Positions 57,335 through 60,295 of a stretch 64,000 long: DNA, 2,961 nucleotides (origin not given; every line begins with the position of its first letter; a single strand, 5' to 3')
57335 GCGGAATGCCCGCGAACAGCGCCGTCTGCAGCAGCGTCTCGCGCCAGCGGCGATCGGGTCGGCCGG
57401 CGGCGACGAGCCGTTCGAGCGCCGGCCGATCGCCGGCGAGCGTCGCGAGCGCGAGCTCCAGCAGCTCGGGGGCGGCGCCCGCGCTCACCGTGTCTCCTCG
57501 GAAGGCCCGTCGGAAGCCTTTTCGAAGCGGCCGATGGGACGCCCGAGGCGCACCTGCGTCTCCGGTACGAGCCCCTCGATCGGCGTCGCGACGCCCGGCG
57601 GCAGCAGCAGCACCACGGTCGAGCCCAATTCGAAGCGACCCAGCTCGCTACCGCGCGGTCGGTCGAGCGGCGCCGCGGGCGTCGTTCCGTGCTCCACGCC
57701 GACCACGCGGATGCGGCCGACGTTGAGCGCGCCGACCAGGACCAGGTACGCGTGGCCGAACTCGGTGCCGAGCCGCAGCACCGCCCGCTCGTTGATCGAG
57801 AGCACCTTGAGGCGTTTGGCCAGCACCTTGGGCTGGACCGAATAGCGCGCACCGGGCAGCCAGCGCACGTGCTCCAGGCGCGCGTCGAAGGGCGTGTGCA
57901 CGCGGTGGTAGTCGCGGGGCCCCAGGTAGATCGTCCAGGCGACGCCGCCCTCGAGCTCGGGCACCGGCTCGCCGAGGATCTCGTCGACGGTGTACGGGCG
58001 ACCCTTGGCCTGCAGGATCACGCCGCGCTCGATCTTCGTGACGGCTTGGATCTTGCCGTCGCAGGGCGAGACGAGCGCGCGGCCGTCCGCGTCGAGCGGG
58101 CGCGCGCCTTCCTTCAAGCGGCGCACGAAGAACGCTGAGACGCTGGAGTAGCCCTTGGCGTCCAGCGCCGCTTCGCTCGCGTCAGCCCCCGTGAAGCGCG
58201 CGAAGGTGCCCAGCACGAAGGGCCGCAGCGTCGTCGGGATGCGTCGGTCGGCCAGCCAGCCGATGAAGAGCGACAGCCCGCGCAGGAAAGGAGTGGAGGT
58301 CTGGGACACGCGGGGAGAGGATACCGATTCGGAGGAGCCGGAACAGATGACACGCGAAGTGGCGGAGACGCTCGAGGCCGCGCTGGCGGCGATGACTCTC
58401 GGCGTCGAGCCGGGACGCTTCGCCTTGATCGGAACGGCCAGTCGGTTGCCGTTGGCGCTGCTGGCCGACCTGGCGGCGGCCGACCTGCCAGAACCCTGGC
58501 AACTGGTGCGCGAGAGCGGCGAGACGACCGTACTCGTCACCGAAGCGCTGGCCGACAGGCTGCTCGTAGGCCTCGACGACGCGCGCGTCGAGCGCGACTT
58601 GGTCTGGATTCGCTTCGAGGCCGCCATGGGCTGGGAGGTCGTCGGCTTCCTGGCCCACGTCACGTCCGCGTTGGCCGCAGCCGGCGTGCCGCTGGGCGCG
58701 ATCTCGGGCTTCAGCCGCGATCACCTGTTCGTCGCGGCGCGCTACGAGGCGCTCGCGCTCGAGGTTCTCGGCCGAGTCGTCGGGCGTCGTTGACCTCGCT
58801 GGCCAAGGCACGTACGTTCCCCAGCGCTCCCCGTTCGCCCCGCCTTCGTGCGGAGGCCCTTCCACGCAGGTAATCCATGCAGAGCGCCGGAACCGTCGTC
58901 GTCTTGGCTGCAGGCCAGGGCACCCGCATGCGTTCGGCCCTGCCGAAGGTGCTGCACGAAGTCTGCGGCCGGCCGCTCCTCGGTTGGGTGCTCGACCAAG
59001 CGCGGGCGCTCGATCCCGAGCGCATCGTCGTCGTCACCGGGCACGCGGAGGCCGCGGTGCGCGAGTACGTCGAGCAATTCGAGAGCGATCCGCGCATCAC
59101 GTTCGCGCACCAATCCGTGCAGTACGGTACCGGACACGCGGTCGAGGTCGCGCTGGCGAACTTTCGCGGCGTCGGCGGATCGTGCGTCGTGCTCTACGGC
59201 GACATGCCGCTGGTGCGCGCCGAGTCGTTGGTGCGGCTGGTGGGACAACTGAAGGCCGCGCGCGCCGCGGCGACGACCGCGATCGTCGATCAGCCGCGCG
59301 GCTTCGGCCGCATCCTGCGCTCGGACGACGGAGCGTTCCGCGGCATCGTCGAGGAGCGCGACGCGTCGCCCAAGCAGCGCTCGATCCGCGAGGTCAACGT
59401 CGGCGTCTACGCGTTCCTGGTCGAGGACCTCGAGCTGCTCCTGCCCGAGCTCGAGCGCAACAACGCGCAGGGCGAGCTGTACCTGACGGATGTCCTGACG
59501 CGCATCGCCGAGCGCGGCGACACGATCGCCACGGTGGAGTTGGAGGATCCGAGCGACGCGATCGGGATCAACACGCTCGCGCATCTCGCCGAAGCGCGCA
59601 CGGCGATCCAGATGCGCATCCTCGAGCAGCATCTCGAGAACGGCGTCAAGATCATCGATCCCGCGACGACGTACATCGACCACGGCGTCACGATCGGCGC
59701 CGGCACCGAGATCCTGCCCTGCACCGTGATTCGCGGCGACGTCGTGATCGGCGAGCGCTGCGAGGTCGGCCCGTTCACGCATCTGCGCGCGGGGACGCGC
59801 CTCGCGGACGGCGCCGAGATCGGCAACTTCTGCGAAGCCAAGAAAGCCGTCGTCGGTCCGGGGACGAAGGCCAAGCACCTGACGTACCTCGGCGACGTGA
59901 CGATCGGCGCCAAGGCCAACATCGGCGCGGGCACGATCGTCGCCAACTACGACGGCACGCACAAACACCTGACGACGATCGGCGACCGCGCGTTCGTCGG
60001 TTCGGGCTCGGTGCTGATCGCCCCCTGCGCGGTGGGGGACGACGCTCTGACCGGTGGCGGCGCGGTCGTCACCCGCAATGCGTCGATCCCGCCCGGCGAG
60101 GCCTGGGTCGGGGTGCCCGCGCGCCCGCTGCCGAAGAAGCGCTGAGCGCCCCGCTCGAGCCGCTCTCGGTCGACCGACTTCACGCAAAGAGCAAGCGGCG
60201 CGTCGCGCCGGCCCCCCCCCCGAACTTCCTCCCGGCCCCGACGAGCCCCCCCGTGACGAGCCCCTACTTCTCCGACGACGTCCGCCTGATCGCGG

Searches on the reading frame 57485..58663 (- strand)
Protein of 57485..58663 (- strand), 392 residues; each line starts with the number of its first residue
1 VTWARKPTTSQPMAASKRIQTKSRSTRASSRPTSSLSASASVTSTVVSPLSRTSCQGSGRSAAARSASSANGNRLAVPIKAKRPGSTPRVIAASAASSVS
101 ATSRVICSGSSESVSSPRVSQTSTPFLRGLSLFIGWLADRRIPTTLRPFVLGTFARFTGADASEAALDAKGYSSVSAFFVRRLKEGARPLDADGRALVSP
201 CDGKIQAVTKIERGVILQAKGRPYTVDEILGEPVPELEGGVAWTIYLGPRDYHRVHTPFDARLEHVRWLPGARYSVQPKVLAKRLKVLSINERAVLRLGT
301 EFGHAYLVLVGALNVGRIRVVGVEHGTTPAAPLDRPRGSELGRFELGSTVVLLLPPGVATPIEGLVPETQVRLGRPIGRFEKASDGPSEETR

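Call 55: search_protein_families(library=pfam, max_evalue=0.0001, proteins=[window:57485-58663:-])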
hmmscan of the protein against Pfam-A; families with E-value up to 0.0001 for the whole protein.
window:57485-58663:- (392 aa): 1 family
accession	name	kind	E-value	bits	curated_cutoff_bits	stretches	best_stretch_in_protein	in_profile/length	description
PF02666.20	PS_Dcarbxylase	-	3e-49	167.8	22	1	176-378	2-197/198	Phosphatidylserine decarboxylase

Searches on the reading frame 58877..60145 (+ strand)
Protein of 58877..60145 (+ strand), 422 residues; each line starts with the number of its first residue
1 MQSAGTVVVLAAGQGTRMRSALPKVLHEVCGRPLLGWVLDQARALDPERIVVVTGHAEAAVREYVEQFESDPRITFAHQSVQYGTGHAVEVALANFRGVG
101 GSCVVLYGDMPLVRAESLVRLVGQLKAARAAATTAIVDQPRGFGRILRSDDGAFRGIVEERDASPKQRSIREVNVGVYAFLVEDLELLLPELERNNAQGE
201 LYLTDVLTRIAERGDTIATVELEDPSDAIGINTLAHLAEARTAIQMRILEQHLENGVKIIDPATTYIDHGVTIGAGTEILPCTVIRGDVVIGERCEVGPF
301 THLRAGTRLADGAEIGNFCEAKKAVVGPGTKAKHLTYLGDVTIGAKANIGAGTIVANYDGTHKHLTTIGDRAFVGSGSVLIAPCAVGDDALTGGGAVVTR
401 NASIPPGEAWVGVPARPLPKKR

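Call 55: search_protein_families(library=pfam, max_evalue=0.0001, proteins=[window:58877-60145:+])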
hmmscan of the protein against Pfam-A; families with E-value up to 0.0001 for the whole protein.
window:58877-60145:+ (422 aa): 6 families
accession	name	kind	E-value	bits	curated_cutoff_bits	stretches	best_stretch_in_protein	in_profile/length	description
PF00132.30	Hexapep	-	2.2e-22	78.2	27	2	366-400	2-36/36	Bacterial transferase hexapeptide (six repeats)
PF12804.13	NTP_transf_3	-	3.1e-21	76.7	27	1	7-139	1-125/160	MobA-like NTP transferase domain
PF00483.29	NTP_transferase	-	2.3e-11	44.2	21.2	1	7-220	2-219/245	Nucleotidyl transferase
PF25084.1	LbH_EIF2B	-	2.1e-08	34.5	54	1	263-352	14-102/105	EIF2B subunit epsilon LbH domain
PF01128.25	IspD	-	6.4e-08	33.1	27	1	7-136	3-128/221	2-C-methyl-D-erythritol 4-phosphate cytidylyltransferase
PF02348.25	CTP_transf_3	-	5.5e-05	23.5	22.6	1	24-147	16-136/217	Cytidylyltransferase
